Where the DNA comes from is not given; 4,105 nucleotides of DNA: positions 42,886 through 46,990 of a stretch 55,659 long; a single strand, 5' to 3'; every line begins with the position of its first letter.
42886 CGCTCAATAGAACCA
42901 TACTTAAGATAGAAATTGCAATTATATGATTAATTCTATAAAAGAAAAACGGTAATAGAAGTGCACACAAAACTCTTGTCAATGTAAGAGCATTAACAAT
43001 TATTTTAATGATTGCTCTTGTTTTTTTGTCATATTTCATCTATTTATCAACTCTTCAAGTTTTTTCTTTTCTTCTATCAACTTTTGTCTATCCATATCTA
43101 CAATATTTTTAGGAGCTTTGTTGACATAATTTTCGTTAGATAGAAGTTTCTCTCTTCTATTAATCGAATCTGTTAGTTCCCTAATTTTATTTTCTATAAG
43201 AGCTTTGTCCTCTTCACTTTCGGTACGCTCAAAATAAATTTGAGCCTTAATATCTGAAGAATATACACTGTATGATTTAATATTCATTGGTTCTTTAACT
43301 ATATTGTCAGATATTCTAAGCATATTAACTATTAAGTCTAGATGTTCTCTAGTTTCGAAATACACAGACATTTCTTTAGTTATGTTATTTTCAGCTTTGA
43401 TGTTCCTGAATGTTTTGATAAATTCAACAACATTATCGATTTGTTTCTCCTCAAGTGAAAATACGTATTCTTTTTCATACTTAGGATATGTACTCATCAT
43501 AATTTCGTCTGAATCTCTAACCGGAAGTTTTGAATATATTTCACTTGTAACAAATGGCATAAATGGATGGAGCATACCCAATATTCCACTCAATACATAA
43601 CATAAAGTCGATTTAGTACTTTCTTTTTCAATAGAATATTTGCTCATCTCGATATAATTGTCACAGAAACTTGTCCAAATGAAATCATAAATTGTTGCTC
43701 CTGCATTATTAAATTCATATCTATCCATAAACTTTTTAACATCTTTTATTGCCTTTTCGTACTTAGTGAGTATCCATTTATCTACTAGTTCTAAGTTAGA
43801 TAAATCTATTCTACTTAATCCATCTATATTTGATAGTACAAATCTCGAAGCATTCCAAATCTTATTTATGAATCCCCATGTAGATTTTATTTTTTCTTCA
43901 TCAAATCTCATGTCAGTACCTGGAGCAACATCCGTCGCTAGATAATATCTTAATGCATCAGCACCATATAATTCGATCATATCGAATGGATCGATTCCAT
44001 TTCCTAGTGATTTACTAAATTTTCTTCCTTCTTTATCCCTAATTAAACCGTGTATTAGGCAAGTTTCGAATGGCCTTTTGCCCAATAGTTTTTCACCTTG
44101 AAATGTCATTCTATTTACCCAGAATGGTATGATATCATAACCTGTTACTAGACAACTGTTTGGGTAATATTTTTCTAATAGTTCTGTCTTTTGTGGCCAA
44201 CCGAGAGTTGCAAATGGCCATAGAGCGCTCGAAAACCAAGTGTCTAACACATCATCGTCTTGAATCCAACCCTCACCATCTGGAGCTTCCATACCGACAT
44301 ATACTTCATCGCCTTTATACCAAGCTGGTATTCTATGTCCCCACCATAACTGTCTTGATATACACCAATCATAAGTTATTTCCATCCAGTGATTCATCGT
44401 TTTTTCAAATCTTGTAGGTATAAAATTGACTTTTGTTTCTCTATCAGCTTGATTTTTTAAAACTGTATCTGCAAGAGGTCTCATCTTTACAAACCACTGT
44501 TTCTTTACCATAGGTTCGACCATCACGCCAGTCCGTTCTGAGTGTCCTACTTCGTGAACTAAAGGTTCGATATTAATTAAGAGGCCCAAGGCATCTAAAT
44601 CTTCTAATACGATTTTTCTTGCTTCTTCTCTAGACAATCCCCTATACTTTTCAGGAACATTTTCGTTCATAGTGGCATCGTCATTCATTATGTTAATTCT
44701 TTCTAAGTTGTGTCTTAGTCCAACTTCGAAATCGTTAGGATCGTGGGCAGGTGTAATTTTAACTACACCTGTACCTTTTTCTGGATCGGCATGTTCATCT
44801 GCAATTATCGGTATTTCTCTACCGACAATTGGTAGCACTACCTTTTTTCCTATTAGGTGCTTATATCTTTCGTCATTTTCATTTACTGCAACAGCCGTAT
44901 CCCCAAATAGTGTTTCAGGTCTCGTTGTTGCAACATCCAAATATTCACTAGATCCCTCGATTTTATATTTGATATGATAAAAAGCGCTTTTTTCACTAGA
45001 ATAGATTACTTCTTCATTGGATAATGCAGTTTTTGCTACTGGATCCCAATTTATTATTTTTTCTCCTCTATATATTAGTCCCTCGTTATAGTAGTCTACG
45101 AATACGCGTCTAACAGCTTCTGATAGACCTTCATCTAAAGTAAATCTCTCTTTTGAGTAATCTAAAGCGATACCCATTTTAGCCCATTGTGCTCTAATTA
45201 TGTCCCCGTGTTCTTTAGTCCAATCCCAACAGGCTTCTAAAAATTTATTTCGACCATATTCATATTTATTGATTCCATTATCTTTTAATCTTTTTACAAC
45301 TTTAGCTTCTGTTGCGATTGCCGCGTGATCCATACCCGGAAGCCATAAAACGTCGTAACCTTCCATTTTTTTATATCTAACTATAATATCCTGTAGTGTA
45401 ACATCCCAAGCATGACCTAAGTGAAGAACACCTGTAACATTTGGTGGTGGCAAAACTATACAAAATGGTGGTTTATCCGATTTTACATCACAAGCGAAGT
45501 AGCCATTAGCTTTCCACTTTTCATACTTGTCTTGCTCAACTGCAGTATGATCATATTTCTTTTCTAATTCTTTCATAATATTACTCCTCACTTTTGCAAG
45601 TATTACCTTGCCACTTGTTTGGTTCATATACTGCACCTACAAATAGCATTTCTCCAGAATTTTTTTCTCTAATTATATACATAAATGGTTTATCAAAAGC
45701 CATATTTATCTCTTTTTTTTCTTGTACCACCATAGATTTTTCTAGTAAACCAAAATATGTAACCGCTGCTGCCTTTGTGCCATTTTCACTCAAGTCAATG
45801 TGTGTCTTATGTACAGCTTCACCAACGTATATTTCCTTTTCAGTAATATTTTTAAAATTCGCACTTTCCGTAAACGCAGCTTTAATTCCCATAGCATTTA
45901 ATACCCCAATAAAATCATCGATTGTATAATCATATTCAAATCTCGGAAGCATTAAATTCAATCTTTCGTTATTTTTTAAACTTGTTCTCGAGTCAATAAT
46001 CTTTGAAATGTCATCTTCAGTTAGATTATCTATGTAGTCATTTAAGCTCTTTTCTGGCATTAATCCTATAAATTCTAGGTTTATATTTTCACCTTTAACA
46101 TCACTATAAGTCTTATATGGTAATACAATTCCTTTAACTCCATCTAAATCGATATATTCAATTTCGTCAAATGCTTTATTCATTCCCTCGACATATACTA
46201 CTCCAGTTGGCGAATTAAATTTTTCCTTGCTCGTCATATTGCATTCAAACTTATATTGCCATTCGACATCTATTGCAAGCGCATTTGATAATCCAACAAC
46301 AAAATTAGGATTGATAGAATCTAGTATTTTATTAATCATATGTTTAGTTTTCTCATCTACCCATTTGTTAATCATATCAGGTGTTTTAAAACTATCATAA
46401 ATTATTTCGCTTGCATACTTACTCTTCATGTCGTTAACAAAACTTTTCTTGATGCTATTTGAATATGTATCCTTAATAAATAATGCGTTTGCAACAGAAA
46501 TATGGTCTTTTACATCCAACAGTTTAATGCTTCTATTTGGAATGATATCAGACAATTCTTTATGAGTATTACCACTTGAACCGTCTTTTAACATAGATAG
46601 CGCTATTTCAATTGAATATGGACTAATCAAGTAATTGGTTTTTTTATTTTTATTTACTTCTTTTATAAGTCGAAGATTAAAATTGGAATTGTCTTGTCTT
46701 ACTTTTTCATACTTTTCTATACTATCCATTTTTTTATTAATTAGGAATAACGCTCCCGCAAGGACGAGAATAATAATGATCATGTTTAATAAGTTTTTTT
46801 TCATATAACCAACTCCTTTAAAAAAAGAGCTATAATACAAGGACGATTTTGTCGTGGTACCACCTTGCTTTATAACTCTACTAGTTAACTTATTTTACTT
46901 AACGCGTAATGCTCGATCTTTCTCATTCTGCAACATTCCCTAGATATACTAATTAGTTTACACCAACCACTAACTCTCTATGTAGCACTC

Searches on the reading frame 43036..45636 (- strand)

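Call 80: search_protein_families(library=pfam, proteins=[window:43036-45636:-], max_evalue=0.001)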
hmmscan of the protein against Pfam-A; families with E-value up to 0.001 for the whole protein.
window:43036-45636:- (866 aa): 6 families
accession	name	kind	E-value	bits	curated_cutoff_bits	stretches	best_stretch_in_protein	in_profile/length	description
PF00133.28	tRNA-synt_1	-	1.3e-133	446.2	22.7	2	38-447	3-256/414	tRNA synthetases class I (I, L, M and V)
PF08264.19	Anticodon_1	-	1.7e-36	125.7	25.1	1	619-756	1-142/148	Anticodon-binding domain of tRNA ligase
PF09334.17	tRNA-synt_1g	-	5.6e-26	91.7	20.1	2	375-585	176-373/391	tRNA synthetases class I (M)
PF13603.12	tRNA-synt_1_2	-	3.2e-09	37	25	1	262-322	85-145/185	Leucyl-tRNA synthetase, editing domain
PF01406.26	tRNA-synt_1e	-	6.8e-07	29.4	27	0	528-584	242-297/301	tRNA synthetases class I (C) catalytic domain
PF10458.14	Val_tRNA-synt_C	-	1.1e-05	26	25.9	1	811-863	6-58/66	Valyl tRNA synthetase tRNA binding arm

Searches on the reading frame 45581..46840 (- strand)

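Call 80: search_protein_families(library=pfam, proteins=[window:45581-46840:-], max_evalue=0.001)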
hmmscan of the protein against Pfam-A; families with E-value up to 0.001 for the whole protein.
window:45581-46840:- (419 aa): 1 family
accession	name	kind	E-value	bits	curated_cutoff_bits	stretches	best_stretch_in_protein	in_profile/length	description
PF00079.25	Serpin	-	6.2e-67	226.8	27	1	50-407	2-370/370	Serpin (serine protease inhibitor)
